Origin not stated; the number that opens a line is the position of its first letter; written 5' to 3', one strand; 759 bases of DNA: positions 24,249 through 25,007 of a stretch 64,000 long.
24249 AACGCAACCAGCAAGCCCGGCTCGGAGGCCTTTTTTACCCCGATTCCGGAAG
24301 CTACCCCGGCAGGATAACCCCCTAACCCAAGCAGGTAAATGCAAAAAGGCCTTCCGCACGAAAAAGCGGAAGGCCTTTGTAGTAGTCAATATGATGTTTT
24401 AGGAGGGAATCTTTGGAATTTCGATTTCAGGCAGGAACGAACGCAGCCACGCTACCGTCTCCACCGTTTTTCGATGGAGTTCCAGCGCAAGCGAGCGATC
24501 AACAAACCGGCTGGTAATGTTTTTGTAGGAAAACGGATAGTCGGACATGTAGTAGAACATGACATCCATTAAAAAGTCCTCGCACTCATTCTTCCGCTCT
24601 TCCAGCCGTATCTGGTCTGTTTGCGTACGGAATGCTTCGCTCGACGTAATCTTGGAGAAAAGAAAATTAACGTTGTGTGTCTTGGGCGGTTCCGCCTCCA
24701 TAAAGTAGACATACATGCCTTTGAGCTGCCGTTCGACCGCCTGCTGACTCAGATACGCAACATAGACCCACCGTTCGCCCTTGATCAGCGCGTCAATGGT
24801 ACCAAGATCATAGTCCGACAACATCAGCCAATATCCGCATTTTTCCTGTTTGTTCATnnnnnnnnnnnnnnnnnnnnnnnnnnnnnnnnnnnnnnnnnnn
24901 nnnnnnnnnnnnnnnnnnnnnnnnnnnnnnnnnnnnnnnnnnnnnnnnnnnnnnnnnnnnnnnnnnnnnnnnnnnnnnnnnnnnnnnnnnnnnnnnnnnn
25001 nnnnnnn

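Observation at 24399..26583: Candidate new system: HEPN/MNT pair split by a cupin-HD-GYP protein, behind a c-di-GMP riboswitch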

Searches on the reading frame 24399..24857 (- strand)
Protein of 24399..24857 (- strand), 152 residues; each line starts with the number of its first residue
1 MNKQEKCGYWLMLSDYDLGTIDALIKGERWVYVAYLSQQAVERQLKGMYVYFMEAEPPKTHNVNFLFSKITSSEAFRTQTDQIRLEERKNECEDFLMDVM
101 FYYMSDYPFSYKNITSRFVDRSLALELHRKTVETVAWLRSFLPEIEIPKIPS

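Call 3: search_protein_families(library=pfam, proteins=[window:24399-24857:-], max_evalue=0.1)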
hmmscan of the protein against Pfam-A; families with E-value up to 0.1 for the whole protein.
window:24399-24857:- (152 aa): 1 family
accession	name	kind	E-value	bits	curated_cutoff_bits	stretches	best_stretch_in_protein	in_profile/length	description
PF05168.19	HEPN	-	3.5e-08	34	22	1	10-112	4-94/117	HEPN domain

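Call 4: search_protein_families(library=ncbifam, proteins=[window:24399-24857:-], max_evalue=0.1)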
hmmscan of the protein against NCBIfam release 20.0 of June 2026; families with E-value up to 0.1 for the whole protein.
window:24399-24857:- (152 aa): 0 families

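Call 14: find_homologous_proteins(query=window:24399-24857:-)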
Query window:24399-24857:- (152 aa): 228 proteins with E <= 0.001 among 248 candidates; the best 120 are listed.
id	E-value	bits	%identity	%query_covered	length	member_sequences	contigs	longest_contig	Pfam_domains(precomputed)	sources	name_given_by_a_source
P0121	3.4e-90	318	91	100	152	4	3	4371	PF05168.20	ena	-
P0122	3.2e-89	315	91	100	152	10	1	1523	PF05168.20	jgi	-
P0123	1.0e-87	310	89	100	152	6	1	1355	PF05168.20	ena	-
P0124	6.5e-87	307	89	100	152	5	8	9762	PF05168.20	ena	-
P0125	2.0e-86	305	88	100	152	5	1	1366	PF05168.20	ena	-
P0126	4.0e-86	304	89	100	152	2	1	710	PF05168.20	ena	-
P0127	3.5e-85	301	87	100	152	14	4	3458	PF05168.20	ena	-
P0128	2.8e-84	299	86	100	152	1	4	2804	PF05168.20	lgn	-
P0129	2.1e-83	296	85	100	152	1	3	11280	PF05168.20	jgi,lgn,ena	-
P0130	9.1e-83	294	84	100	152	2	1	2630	PF05168.20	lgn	-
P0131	2.4e-82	292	84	100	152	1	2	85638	PF05168.20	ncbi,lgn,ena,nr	ncbi:MAG: HEPN domain-containing protein [Clostridiales bacterium]|nr:HEPN domain-containing protein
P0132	6.3e-82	291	84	100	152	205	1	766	PF05168.20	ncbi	-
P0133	1.2e-80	287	82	100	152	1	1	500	PF05168.20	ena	-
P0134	4.2e-80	285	80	100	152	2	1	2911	PF05168.20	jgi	jgi:HEPN domain-containing protein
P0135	5.8e-80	284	81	100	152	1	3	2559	PF05168.20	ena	-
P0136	2.5e-79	282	82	100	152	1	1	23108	PF05168.20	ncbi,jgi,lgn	-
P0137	1.2e-78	280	81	100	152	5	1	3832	PF05168.20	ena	-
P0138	1.9e-78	280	78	100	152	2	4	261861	PF05168.20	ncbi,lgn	-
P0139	7.9e-78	278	78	100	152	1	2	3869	PF05168.20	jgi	jgi:HEPN domain-containing protein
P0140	1.7e-77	276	78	100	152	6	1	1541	PF05168.20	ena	-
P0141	2.9e-77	276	78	100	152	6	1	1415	PF05168.20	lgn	-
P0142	6.1e-77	275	79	99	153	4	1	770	PF05168.20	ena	-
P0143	8.4e-77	274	78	100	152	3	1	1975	PF05168.20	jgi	-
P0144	9.4e-77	274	79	99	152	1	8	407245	PF05168.20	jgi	jgi:HEPN domain-containing protein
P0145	1.4e-76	274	79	99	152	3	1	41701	PF05168.20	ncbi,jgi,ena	jgi:HEPN domain-containing protein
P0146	7.7e-76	271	78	100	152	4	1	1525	PF05168.20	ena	-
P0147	7.9e-76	271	78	100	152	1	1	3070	PF05168.20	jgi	-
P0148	1.6e-75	270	77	99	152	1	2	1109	PF05168.20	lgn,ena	-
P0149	3.1e-75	269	76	100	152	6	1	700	PF05168.20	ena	-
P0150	1.4e-74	267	75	99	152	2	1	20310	PF05168.20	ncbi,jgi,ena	-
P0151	2.0e-74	267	74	99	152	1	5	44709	PF05168.20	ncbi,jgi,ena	-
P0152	2.3e-74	266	78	100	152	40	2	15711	PF05168.20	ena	-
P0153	3.8e-74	266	74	99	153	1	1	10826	PF05168.20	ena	-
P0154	3.9e-74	266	76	93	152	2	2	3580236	PF05168.20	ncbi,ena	-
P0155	3.9e-74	266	76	100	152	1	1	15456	PF05168.20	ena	-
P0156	4.0e-74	266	77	99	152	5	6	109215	PF05168.20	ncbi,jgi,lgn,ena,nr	ncbi:MAG TPA: HEPN domain-containing protein [Eubacteriales bacterium]|nr:HEPN domain-containing pro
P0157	5.7e-74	265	77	100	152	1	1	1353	PF05168.20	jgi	-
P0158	6.0e-74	265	76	99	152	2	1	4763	PF05168.20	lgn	-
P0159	6.3e-74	265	75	99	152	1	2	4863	PF05168.20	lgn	-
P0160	9.2e-74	264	75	99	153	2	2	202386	PF05168.20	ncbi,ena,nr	ncbi:MAG TPA: HEPN domain-containing protein [Feifaniaceae bacterium]|nr:HEPN domain-containing prot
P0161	1.1e-73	264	82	93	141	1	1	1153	PF05168.20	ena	-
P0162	1.4e-73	264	74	93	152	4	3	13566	PF05168.20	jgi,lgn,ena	-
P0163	2.8e-73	263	74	100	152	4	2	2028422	PF05168.20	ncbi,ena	-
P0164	3.0e-73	263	76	100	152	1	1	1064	PF05168.20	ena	-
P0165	6.5e-73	262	75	100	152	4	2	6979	PF05168.20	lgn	-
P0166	9.4e-73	261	72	99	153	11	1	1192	PF05168.20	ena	-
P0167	1.4e-72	261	74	100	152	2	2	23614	PF05168.20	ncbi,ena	-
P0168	2.0e-72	260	75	100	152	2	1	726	PF05168.20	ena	-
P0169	1.8e-71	257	74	100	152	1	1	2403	PF05168.20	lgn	-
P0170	2.3e-71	257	73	99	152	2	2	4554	PF05168.20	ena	-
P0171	2.3e-71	257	81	93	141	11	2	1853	PF05168.20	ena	-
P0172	4.1e-71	256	79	93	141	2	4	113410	PF05168.20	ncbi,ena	-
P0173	5.8e-71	255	75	99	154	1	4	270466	PF05168.20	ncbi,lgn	ncbi:MAG: HEPN domain-containing protein [Clostridia bacterium]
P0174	1.5e-70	254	74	99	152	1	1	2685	PF05168.20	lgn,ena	-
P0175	2.1e-70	254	81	93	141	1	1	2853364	PF05168.20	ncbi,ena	-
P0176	3.0e-70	253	74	100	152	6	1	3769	PF05168.20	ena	-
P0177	3.2e-70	253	72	99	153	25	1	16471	PF05168.20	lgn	-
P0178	7.5e-70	252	74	100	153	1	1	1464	PF05168.20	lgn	-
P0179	1.7e-69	251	72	99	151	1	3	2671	PF05168.20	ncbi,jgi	jgi:HEPN domain-containing protein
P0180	2.3e-69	250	73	99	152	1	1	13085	PF05168.20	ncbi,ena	-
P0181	2.6e-69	250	73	99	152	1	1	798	PF05168.20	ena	-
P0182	5.0e-69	249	72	100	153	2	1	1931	PF05168.20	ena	-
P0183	5.5e-69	249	73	99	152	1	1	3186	PF05168.20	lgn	-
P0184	6.0e-69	249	72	99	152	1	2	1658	PF05168.20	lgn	-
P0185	7.3e-69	249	72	99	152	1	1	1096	PF05168.20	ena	-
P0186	7.6e-69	248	73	99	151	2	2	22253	PF05168.20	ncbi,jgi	jgi:HEPN domain-containing protein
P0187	7.8e-69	248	73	99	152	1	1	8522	PF05168.20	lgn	-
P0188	9.6e-69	248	73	99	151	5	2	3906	PF05168.20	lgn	-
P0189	2.2e-68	247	70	99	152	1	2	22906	PF05168.20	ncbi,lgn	-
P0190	2.8e-68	247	72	99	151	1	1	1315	PF05168.20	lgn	-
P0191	3.0e-68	247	70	99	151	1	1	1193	PF05168.20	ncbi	-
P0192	3.8e-68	246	72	99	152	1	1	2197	PF05168.20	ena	-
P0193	3.9e-68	246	72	99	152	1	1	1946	PF05168.20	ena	-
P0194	4.3e-68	246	71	99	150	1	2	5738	PF05168.20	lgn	-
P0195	4.4e-68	246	72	100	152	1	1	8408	PF05168.20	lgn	-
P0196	5.0e-68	246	77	92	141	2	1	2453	PF05168.20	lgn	-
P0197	5.6e-68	246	70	99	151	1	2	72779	PF05168.20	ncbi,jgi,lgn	jgi:HEPN domain-containing protein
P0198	6.7e-68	245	72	99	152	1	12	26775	PF05168.20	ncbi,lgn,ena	-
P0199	7.0e-68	245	72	100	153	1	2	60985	PF05168.20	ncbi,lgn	-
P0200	1.5e-67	244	71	99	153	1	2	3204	PF05168.20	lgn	-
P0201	2.1e-67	244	72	99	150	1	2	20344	PF05168.20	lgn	-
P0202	3.2e-67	243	70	100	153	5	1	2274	PF05168.20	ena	-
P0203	4.8e-67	243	70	97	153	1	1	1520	PF05168.20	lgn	-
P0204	4.9e-67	243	71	99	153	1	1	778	PF05168.20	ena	-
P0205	7.2e-67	242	71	99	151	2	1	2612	PF05168.20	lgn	-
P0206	1.1e-66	241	70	100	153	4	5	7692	PF05168.20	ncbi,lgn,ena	-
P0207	1.8e-66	241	70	97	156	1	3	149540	PF05168.20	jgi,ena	-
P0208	6.4e-66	239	70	99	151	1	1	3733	PF05168.20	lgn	-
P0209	7.6e-66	239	70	99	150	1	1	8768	PF05168.20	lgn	-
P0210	1.1e-65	238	67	99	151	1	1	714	PF05168.20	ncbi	-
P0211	1.6e-65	238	71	99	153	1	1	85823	PF05168.20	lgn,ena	-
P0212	1.6e-65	238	69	99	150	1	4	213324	PF05168.20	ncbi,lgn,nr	ncbi:MAG: HEPN domain-containing protein [Clostridiaceae bacterium]|nr:HEPN domain-containing protei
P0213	2.1e-65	237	70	97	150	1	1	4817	PF05168.20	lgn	-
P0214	2.3e-65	237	69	99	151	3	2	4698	PF05168.20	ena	-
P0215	2.6e-65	237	68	100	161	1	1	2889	PF05168.20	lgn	-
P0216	4.2e-65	236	70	99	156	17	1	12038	PF05168.20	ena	-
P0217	4.4e-65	236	66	100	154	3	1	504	PF05168.20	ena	-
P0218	7.7e-65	235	68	99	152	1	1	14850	PF05168.20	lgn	-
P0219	1.4e-64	235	68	99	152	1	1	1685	PF05168.20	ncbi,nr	ncbi:MAG: HEPN domain-containing protein [Clostridia bacterium]|nr:HEPN domain-containing protein [C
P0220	5.0e-64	233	68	98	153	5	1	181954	PF05168.20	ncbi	-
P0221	5.1e-64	233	68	99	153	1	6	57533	PF05168.20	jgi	-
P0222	5.4e-64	233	69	98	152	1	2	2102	PF05168.20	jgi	jgi:HEPN domain-containing protein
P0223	1.1e-63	232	69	99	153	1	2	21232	PF05168.20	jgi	-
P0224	1.2e-63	232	68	99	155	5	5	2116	PF05168.20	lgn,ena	-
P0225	1.3e-63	231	68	97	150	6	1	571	PF05168.20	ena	-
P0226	1.7e-63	231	68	99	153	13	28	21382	PF05168.20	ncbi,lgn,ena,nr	ncbi:MAG: HEPN domain-containing protein [Clostridia bacterium]|nr:HEPN domain-containing protein [C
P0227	4.6e-63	230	67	99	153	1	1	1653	PF05168.20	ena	-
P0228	5.9e-63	229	69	99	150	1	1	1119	PF05168.20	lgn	-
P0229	8.6e-63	229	62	100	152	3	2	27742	PF05168.20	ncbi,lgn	-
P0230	1.6e-62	228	67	99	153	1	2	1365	PF05168.20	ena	-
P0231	1.7e-62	228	71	91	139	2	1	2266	PF05168.20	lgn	-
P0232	3.5e-62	227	67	97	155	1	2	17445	PF05168.20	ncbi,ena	-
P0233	3.9e-62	227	71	91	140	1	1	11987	PF05168.20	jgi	jgi:HEPN domain-containing protein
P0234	5.7e-62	226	67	98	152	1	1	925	PF05168.20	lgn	-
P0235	1.1e-61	225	68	99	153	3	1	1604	PF05168.20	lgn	-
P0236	1.4e-61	225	66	97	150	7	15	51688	PF05168.20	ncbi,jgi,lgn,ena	jgi:HEPN domain-containing protein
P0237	1.8e-61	225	68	97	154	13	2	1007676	PF05168.20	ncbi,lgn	-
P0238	4.8e-61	223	68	100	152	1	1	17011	PF05168.20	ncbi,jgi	jgi:HEPN domain-containing protein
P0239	8.1e-61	222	66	100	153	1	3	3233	PF05168.20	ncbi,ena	-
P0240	1.9e-60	221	65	99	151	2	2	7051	PF05168.20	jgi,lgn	jgi:HEPN domain-containing protein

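Call 16: search_solved_structures(query=A2, max_evalue=10, show_alignments=4)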
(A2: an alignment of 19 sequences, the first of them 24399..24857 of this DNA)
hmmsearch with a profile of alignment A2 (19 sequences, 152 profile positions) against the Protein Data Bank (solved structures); distinct sequences matched with E-value up to 10: 7.
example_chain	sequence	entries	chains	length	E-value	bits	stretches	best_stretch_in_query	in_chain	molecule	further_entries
7pf7_A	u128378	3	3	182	0.13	15.5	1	18-75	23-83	Ferritin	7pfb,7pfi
5ouw_A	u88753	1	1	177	0.38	14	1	18-75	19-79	Ferritin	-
6gka_A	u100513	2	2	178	0.38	14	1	18-75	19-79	Ferritin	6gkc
7pf9_A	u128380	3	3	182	0.4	13.9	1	18-75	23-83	Ferritin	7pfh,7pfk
6som_A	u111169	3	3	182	0.41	13.9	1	18-75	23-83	Ferritin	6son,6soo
7pf8_A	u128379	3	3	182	0.42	13.9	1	18-75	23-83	Ferritin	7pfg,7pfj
6sop_A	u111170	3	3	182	0.46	13.7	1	18-75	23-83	Ferritin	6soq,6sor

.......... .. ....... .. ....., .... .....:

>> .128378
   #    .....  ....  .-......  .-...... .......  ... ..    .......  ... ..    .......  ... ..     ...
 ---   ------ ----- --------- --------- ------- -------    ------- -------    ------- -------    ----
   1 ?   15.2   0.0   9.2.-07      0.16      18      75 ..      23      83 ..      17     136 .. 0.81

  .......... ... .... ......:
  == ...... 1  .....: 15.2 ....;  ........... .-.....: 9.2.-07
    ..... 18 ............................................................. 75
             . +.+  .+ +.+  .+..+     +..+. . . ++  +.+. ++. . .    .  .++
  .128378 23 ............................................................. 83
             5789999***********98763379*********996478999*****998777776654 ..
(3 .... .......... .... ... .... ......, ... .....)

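Call 20: find_related_loci(query=A2, collection=metagenome_contigs, flank=5000)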
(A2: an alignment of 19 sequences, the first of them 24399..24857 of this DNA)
Query A2 (152 aa) in metagenome_contigs; peptide patterns used: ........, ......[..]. (x = any residue, [..] = any of these).
104 stretches matched a pattern; 54 encode a relative of the query (tblastn E <= 1e-3); 54 distinct loci.
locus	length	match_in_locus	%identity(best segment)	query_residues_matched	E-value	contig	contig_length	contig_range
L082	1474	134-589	100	1-152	2e-111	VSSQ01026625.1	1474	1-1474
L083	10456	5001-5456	86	1-152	2e-90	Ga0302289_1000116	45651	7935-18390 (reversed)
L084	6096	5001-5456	86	1-152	2e-90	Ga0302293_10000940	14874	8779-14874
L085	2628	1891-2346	85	1-152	7e-92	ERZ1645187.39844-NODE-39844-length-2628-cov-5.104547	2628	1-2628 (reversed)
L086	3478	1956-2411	84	1-152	1e-88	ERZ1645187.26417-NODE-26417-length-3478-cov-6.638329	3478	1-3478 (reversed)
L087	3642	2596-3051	84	1-152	4e-88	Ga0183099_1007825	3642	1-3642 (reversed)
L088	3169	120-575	82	1-152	1e-87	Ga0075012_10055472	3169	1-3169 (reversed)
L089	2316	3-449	83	4-152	5e-89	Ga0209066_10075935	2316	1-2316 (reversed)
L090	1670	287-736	82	3-152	2e-89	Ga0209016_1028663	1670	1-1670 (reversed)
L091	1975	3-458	78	1-152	2e-87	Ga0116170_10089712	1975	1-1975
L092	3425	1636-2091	82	1-152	3e-83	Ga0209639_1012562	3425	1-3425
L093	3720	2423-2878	79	1-152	1e-82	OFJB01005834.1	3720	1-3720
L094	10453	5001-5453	75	1-151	1e-80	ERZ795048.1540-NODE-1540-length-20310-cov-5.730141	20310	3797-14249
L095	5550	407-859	74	1-151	1e-80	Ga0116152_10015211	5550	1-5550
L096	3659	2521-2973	76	1-151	3e-79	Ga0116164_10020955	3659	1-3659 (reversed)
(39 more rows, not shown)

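Call 25: predict_structure(alignment_id=A2)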
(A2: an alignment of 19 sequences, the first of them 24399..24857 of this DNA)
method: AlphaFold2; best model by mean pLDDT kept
length: 152 residues; sequences in the alignment: 19
mean_pLDDT: 92.7   pTM: 0.89
mean pLDDT of the five models: 92.7, 91.8, 91.4, 90.5, 90.2
residues with pLDDT >= 90: 129; 70-90: 14; 50-70: 9; < 50: 0
segments of 3 or more residues with pLDDT < 50: none
pLDDT, mean of each block of 10 residues (from residue 1): 94 97 94 96 99 95 97 97 96 97 79 69 97 98 92 69
secondary structure, 60 per line:
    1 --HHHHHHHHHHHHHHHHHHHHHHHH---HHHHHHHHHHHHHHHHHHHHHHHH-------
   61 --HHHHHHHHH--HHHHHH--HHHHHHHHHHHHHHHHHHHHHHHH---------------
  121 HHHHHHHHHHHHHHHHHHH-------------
elements in order: H3-26 H30-53 H63-71 H74-79 H82-105 H121-139

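Call 32: search_protein_families(library=padloc, proteins=[window:24399-24857:-], max_evalue=0.01)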
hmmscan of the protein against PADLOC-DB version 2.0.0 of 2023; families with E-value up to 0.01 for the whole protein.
window:24399-24857:- (152 aa): 0 families

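Call 61: find_encoding_contigs(protein=P0237, flank=10000, max_places=2)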
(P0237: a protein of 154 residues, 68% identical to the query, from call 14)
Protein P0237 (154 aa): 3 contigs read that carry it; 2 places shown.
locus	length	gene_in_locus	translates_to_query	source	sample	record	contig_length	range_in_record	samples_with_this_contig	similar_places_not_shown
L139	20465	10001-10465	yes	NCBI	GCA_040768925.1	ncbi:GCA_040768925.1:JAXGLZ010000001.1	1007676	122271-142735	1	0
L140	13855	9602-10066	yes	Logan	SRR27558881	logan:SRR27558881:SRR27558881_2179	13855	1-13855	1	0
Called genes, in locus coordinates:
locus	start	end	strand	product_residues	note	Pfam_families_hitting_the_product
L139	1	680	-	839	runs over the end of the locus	PF12704:MacB_PCD (weak), PF02687:FtsX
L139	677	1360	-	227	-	PF02463:SMC_N, PF00005:ABC_tran, PF13304:AAA_21 (faint)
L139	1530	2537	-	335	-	PF00512:HisKA, PF02518:HATPase_c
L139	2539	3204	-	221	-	PF00072:Response_reg, PF00486:Trans_reg_C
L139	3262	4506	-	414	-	PF01546:Peptidase_M20, PF07687:M20_dimer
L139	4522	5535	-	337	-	PF02558:ApbA, PF08546:ApbA_C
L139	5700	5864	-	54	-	-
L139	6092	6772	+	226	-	PF03006:HlyIII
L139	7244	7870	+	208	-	PF13240:Zn_Ribbon_1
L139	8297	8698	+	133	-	-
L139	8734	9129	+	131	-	PF01909:NTP_transf_2, PF18765:Polbeta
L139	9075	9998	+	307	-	PF13487:HD_5, PF01966:HD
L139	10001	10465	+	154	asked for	PF05168:HEPN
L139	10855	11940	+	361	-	-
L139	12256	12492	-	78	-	PF13443:HTH_26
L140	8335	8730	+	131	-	PF01909:NTP_transf_2, PF18765:Polbeta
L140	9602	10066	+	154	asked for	PF05168:HEPN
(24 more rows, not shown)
